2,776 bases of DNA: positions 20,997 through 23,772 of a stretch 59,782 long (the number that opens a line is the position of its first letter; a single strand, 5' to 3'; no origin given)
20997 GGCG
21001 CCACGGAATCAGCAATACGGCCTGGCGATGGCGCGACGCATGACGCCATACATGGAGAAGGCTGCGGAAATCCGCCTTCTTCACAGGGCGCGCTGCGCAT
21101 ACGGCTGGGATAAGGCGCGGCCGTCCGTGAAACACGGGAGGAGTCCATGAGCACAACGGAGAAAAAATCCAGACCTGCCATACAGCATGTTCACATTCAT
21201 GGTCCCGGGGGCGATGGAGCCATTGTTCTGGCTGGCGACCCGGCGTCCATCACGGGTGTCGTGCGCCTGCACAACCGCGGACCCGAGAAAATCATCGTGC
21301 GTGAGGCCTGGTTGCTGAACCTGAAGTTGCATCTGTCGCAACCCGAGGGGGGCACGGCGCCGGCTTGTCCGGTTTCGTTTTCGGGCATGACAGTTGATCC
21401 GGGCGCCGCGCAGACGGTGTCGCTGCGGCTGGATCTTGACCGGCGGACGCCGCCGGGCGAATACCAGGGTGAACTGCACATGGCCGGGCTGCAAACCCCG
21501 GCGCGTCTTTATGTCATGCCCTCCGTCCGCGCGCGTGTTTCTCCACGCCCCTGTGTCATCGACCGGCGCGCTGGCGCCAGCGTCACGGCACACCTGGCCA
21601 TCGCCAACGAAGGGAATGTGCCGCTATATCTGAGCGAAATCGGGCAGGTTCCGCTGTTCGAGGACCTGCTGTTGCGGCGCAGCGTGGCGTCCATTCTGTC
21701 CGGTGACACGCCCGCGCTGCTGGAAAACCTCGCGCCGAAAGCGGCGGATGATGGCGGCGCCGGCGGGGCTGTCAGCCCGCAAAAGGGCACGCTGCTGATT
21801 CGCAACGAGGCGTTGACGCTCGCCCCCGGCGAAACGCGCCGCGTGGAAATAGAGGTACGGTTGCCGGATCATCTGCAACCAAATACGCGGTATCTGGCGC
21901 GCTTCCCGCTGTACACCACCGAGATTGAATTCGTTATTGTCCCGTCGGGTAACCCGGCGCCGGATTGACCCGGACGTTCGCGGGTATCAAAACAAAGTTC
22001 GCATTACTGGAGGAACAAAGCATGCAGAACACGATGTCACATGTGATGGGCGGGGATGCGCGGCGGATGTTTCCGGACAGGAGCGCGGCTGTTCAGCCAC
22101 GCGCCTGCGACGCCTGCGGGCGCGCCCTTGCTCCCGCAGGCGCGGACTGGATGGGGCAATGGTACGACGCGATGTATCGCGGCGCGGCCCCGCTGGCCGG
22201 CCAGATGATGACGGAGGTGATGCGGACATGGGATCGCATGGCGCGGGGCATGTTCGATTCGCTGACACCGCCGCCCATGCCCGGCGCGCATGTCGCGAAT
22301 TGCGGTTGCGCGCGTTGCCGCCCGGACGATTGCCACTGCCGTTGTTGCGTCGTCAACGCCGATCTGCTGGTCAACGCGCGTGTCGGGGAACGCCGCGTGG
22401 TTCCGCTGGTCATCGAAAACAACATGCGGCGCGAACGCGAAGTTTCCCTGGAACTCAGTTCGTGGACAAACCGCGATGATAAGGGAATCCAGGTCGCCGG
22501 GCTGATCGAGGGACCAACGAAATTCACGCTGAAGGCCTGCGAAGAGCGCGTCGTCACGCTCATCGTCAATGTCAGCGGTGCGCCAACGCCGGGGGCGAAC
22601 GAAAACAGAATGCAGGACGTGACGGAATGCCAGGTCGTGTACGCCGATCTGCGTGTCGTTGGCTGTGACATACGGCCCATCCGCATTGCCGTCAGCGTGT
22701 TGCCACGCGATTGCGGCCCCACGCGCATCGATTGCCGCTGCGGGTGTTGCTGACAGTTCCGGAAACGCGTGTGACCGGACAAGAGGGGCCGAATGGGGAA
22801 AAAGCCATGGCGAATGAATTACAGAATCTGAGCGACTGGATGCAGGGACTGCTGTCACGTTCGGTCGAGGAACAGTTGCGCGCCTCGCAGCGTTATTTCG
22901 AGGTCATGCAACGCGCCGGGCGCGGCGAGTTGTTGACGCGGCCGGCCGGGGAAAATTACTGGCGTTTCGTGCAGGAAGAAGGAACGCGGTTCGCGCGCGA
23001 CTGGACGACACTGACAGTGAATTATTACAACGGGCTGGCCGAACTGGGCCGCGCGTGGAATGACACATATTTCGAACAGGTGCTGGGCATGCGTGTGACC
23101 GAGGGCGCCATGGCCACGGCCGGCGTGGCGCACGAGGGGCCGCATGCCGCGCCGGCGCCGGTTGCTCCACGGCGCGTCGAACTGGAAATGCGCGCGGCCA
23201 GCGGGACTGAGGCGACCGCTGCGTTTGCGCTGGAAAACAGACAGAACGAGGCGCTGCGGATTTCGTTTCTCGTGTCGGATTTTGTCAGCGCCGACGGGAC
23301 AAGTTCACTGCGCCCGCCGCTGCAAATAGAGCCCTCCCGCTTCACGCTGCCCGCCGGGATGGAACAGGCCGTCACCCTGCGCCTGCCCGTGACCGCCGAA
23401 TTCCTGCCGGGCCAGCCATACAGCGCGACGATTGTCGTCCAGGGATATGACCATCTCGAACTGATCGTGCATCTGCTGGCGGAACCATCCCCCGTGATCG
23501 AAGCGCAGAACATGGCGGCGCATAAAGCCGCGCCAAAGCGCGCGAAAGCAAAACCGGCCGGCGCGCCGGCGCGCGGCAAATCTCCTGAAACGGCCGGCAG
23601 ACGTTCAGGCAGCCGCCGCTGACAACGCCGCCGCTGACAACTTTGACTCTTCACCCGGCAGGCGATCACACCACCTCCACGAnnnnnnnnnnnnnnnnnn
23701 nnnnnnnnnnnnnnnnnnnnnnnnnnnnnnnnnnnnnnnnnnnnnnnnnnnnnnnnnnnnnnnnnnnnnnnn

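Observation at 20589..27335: Co-directional operon-like cluster of cytoplasmic orphan proteins (A-E) plus an SDR: candidate undescribed intracellular assembly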

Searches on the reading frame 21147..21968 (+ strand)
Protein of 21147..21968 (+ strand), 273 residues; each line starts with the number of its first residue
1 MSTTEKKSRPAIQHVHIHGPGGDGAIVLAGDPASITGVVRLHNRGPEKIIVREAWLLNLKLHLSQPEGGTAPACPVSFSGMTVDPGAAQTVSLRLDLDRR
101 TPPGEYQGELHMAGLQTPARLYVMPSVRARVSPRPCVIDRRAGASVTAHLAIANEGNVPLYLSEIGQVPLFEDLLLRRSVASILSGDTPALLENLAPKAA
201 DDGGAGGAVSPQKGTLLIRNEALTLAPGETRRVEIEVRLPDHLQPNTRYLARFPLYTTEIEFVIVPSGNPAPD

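Call 3: search_protein_families(library=pfam, proteins=[window:21147-21968:+], max_evalue=1)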
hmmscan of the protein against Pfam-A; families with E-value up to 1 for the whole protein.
window:21147-21968:+ (273 aa): 3 families
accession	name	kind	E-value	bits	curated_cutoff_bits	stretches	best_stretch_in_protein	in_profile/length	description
PF10633.15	NPCBM_assoc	-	2.5e-06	28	24.4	1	56-107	21-70/78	NPCBM-associated, NEW3 domain of alpha-galactosidase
PF14310.12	Fn3-like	-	0.0063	17.1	25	0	222-239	26-43/71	Fibronectin type III-like domain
PF06280.18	fn3_5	-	0.032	15.4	27.6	0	215-260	56-96/112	Fn3-like domain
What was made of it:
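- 21147..21968 (+): B: a 273-aa protein with two Ig-like beta-sandwich modules (motifs TPPGxY and NxGNVP). Call 3 gave NPCBM_assoc at 2.5e-6.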

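Call 4: search_protein_families(library=ncbifam, proteins=[window:21147-21968:+], max_evalue=1)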
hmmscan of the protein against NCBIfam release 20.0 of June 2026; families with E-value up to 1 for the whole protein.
window:21147-21968:+ (273 aa): 0 families

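Call 30: search_protein_families(library=padloc, proteins=[window:21147-21968:+], max_evalue=0.1)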
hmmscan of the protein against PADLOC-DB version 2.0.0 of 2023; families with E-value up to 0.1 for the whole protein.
window:21147-21968:+ (273 aa): 0 families

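Call 58: search_solved_structures(query=A5, max_evalue=10)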
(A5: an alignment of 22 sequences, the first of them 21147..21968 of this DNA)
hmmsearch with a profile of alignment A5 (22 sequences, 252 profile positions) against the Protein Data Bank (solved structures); distinct sequences matched with E-value up to 10: 17.
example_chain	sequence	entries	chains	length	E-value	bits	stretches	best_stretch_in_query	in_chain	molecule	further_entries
4b9p_A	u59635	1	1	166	0.012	18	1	127-213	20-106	TYPE 3A CELLULOSE-BINDING DOMAIN PROTEIN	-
7sqc_F0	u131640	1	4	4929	0.024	17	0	27-142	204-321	Hydin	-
7n6g_1J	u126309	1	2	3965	0.061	15.7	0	27-142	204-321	HYDIN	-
2ber_A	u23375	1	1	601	0.23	13.8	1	64-107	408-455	BACTERIAL SIALIDASE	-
1w8n_A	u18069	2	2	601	0.23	13.8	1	64-107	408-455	BACTERIAL SIALIDASE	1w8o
1wcq_A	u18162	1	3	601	0.23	13.8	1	64-107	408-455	SIALIDASE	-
2bzd_A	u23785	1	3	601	0.23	13.8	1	64-107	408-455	BACTERIAL SIALIDASE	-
1eut_A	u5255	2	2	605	0.23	13.8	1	64-107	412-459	SIALIDASE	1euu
1a41_A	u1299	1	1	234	0.28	13.5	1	94-137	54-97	TOPOISOMERASE I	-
11ll_Aa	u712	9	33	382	0.34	13.3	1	124-151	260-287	Particulate methane monooxygenase alpha subunit | particulate methane monooxygenase, B subunit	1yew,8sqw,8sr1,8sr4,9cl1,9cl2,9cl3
3rgb_A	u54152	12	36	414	0.41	13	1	124-151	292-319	Methane monooxygenase subunit B2 | Particulate methane monooxygenase alpha subunit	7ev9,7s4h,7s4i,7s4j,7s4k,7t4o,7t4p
8k2h_B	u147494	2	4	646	0.53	12.6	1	57-97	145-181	Oligosaccharide/Monosaccharide-releasing beta-N-acetylhexosaminidase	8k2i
4pdt_A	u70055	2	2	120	0.54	12.6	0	124-156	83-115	Mannose recognizing lectin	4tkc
2h7f_X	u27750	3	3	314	0.63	12.4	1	94-137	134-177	DNA topoisomerase 1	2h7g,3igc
4b97_A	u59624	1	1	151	0.76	12.1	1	132-223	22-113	CELLULOSE BINDING DOMAIN-CONTAINING PROTEIN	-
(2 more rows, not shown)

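Call 91: find_homologous_proteins(query=window:21147-21968:+, max_evalue=0.001)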
Query window:21147-21968:+ (273 aa): 54 proteins with E <= 0.001 among 3390 candidates.
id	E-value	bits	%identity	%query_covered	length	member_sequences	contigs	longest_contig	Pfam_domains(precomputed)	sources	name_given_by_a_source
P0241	4.5e-176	602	100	100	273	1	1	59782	PF10633.16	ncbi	ncbi:MAG: hypothetical protein ACKV2V_15230 [Blastocatellia bacterium]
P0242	1.0e-57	214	47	90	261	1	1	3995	-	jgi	jgi:hypothetical protein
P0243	1.2e-55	207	45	92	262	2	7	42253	-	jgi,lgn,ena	jgi:hypothetical protein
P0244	6.7e-55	204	47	90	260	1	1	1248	-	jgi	jgi:hypothetical protein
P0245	5.7e-51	192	43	91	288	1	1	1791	-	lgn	-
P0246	3.7e-50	189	43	90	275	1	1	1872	-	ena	-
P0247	1.0e-48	184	42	88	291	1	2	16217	-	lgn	-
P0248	1.3e-48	184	44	88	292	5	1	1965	-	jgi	jgi:hypothetical protein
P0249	1.6e-48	184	41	91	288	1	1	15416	-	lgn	-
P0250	1.4e-45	174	41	90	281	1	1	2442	-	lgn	-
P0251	2.1e-45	173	42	88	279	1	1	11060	-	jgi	jgi:hypothetical protein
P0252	6.6e-45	172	40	93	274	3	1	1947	-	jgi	jgi:hypothetical protein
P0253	2.6e-44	170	40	91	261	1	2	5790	-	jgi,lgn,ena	-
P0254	7.0e-43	165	39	91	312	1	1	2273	-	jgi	jgi:hypothetical protein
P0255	2.8e-42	163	40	88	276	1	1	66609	-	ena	-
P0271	3.7e-28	117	34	91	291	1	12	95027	-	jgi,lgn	jgi:hypothetical protein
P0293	4.1e-10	58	29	85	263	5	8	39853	-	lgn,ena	-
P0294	1.1e-9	56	31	73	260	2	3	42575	-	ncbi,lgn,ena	-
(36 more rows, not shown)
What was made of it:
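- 21147..21968 (+): Every source name is 'hypothetical' (call 91).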

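Call 94: find_encoding_contigs(protein=P0271, flank=10000, max_places=2)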
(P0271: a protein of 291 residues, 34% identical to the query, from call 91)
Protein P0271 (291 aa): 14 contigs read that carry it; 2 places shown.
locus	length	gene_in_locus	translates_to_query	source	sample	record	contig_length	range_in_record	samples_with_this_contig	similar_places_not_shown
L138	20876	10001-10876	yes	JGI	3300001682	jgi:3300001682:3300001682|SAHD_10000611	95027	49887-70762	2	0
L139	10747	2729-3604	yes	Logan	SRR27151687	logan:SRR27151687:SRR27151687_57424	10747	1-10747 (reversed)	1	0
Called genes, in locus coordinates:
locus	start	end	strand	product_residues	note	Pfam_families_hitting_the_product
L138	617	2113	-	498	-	PF00188:CAP, PF01476:LysM, PF23446:LysM1_NFP_LYK (faint), PF01476:LysM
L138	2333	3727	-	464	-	PF03747:ADP_ribosyl_GH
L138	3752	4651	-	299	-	PF02653:BPD_transp_2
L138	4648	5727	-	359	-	PF02653:BPD_transp_2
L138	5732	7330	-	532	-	PF00005:ABC_tran, PF13304:AAA_21 (faint), PF00005:ABC_tran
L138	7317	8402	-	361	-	PF02608:Bmp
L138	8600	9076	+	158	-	PF00210:Ferritin, PF02915:Rubrerythrin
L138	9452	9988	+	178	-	-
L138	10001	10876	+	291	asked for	-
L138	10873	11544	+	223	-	-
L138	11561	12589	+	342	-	PF00348:polyprenyl_synt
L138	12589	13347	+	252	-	-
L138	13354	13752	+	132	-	-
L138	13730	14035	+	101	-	-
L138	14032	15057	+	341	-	-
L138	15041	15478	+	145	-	-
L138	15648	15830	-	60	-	-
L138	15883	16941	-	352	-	PF00356:LacI, PF00532:Peripla_BP_1, PF13407:Peripla_BP_4, PF13377:Peripla_BP_3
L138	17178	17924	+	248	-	PF07191:Zn_ribbon_6 (faint), PF18912:DZR_2 (faint), PF03119:DNA_ligase_ZBD (faint), PF12773:DZR (weak), PF13240:Zn_Ribbon_1 (weak), PF13248:Zn_ribbon_3 (weak), PF12773:DZR, PF13248:Zn_ribbon_3 (weak)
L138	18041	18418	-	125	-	PF00072:Response_reg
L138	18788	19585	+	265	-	PF13620:CarboxypepD_reg, PF19190:BACON_2 (weak)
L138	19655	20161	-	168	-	PF09988:DUF2227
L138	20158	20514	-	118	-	-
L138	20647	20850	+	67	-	-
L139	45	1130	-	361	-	PF02608:Bmp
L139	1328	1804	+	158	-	PF00210:Ferritin, PF02915:Rubrerythrin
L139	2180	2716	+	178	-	-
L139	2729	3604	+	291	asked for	-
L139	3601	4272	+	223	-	-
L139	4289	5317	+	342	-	PF00348:polyprenyl_synt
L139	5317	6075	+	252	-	-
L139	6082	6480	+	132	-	-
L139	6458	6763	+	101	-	-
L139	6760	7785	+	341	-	-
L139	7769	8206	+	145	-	-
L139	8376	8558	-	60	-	-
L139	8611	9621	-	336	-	PF00356:LacI, PF00532:Peripla_BP_1, PF13407:Peripla_BP_4, PF13377:Peripla_BP_3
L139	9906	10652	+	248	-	PF07191:Zn_ribbon_6 (faint), PF18912:DZR_2 (faint), PF03119:DNA_ligase_ZBD (faint), PF12773:DZR (weak), PF13240:Zn_Ribbon_1 (weak), PF13248:Zn_ribbon_3 (weak), PF12773:DZR, PF13248:Zn_ribbon_3 (weak)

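Call 95: find_encoding_contigs(protein=P0293, flank=10000, max_places=2)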
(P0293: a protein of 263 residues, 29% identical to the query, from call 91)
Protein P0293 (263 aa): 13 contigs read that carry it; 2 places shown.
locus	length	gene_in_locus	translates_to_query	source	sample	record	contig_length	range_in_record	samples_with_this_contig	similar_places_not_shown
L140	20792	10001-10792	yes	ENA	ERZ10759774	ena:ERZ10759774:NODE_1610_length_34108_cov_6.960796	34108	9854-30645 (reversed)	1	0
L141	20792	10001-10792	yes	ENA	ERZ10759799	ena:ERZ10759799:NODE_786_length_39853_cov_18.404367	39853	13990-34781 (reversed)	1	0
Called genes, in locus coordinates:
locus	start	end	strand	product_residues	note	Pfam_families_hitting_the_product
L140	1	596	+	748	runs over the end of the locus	PF14742:GDE_N_bis, PF06202:GDE_C, PF22422:MGH1-like_GH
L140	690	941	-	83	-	-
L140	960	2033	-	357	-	PF13439:Glyco_transf_4, PF13579:Glyco_trans_4_4, PF00534:Glycos_transf_1, PF13692:Glyco_trans_1_4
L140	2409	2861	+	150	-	PF01724:DUF29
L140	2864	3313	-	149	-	-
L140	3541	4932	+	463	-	PF01842:ACT (weak), PF13291:ACT_4, PF00390:malic, PF03949:Malic_M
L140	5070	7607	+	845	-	PF04015:DUF362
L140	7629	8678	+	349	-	PF01073:3Beta_HSD, PF01370:Epimerase, PF04321:RmlD_sub_bind (weak), PF05368:NmrA, PF07993:NAD_binding_4 (faint), PF13460:NAD_binding_10, PF16363:GDP_Man_Dehyd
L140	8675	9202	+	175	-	-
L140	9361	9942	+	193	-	-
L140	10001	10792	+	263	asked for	-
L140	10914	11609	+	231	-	-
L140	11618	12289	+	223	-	-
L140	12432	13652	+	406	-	-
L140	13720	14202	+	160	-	PF01613:Flavin_Reduct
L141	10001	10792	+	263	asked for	-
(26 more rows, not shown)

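Call 96: find_encoding_contigs(protein=P0294, flank=10000, max_places=2)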
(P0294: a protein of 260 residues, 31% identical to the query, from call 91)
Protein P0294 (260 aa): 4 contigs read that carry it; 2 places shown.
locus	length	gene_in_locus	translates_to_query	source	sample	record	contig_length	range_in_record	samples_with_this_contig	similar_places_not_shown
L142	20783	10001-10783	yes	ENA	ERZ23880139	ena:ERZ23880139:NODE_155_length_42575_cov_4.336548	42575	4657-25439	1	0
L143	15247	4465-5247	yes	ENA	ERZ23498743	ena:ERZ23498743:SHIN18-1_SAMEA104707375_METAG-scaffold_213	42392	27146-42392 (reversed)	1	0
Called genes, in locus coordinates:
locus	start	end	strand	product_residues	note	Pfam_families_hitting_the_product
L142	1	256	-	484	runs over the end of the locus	PF02874:ATP-synt_ab_N, PF00006:ATP-synt_ab, PF22919:ATP-synt_VA_C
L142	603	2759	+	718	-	PF13089:PP_kinase_N, PF02503:PP_kinase, PF17941:PP_kinase_C_1, PF13091:PLDc_2 (faint), PF13090:PP_kinase_C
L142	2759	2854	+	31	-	-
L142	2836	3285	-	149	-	PF08327:AHSA1 (weak)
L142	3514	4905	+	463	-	PF01842:ACT (weak), PF13291:ACT_4, PF00390:malic, PF03949:Malic_M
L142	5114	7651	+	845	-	PF04015:DUF362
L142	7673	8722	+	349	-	PF01073:3Beta_HSD, PF01370:Epimerase, PF04321:RmlD_sub_bind (weak), PF05368:NmrA, PF07993:NAD_binding_4 (faint), PF13460:NAD_binding_10, PF16363:GDP_Man_Dehyd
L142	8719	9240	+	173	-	-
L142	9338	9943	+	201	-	-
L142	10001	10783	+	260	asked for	-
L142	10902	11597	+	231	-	-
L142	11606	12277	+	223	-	-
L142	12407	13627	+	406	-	-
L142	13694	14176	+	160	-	PF01613:Flavin_Reduct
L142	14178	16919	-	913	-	PF03466:LysR_substrate, PF12849:PBP_like_2, PF16258:DUF4912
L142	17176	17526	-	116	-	-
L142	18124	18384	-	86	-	PF10985:DUF2805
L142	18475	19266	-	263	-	-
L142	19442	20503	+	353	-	PF00248:Aldo_ket_red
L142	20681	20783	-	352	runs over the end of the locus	PF00154:RecA_N, PF08423:Rad51, PF06745:ATPase (weak), PF27531:MT3502_N (weak), PF21096:RecA_C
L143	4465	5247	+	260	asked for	-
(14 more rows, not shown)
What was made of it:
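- A polyphosphate kinase gene lies about 2.4 kb upstream of E (about 6.6 kb upstream of A) in one locus, L142 (call 96).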

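Call 98: search_solved_structures(query=L138:14032-15057:+, max_evalue=10)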
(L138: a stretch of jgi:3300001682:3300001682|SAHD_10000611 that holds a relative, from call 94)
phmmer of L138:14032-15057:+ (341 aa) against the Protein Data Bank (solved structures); distinct sequences matched with E-value up to 10: 2.
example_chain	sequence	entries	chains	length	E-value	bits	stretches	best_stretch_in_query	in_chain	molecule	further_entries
4nwt_H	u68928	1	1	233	1.8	10.4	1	155-196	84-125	APE1531 Ab Fab heavy chain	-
4nwu_H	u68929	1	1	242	2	10.3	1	155-196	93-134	APE1551 Ab Fab heavy chain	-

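Call 103: search_protein_representatives(alignment_id=A8)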
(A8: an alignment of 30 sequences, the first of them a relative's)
Query: 30 sequences, 276 profile positions. Proteins with E-value up to 0.001 (for the whole library): 1018; up to 1e-10: 741; up to 1e-30: 266. The best 150 are listed.
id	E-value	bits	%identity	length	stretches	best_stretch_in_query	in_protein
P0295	5.9e-91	320.8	-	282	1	6-273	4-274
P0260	4.0e-90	318.0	-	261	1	1-264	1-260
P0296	4.4e-87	308.1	-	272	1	1-263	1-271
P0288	2.2e-86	305.7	-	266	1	6-272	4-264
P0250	4.5e-86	304.8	-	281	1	1-270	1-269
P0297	5.1e-82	291.5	-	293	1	6-273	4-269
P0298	3.9e-81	288.6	-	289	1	6-272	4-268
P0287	5.6e-81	288.0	-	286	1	6-271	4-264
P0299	8.9e-81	287.4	-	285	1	1-265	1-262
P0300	1.4e-79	283.4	-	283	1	2-267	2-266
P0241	2.0e-79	283.0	-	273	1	6-266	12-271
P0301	3.7e-79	282.1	-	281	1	6-272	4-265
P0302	9.9e-79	280.7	-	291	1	8-267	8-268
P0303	3.1e-78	279.0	-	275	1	1-269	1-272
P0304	3.8e-78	278.7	-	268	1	4-267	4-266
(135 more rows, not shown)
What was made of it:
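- The B family has 741 clusters at 50% identity (E<=1e-10), all small stand-alone proteins (call 103).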

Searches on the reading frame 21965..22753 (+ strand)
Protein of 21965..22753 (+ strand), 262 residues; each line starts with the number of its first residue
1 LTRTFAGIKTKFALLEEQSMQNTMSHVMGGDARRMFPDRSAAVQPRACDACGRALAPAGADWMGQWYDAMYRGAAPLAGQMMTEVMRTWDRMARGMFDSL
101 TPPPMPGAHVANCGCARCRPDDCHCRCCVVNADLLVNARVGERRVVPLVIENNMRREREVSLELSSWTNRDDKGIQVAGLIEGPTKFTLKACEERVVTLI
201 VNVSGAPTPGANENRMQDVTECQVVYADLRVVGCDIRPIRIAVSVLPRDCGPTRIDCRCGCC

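Call 3: search_protein_families(library=pfam, proteins=[window:21965-22753:+], max_evalue=1)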
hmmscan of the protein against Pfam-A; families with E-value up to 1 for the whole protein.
window:21965-22753:+ (262 aa): 0 families

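Call 4: search_protein_families(library=ncbifam, proteins=[window:21965-22753:+], max_evalue=1)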
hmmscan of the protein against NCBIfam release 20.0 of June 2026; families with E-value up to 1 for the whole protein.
window:21965-22753:+ (262 aa): 0 families

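Call 30: search_protein_families(library=padloc, proteins=[window:22019-22753:+], max_evalue=0.1)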
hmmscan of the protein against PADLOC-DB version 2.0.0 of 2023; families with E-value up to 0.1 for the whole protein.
window:22019-22753:+ (244 aa): 0 families

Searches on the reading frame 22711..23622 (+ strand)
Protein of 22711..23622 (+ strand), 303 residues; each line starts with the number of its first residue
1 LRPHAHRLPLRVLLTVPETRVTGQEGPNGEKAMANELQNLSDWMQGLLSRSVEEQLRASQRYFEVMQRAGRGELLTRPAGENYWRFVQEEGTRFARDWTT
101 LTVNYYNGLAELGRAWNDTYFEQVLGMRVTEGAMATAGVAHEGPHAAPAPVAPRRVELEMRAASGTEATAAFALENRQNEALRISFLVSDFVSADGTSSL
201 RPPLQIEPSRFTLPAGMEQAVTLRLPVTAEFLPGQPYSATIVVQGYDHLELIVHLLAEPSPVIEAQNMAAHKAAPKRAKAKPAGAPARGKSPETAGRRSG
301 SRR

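Call 3: search_protein_families(library=pfam, proteins=[window:22711-23622:+], max_evalue=1)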
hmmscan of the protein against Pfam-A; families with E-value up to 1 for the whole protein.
window:22711-23622:+ (303 aa): 0 families

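Call 4: search_protein_families(library=ncbifam, proteins=[window:22711-23622:+], max_evalue=1)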
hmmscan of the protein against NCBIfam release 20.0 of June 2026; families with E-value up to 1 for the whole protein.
window:22711-23622:+ (303 aa): 0 families

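Call 30: search_protein_families(library=padloc, proteins=[window:22807-23622:+], max_evalue=0.1)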
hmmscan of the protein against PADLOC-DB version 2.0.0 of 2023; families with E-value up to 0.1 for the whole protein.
window:22807-23622:+ (271 aa): 0 families

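Call 60: search_protein_families(library=pfam, proteins=[window:22807-23622:+], max_evalue=1)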
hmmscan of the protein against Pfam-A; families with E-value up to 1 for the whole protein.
window:22807-23622:+ (271 aa): 0 families
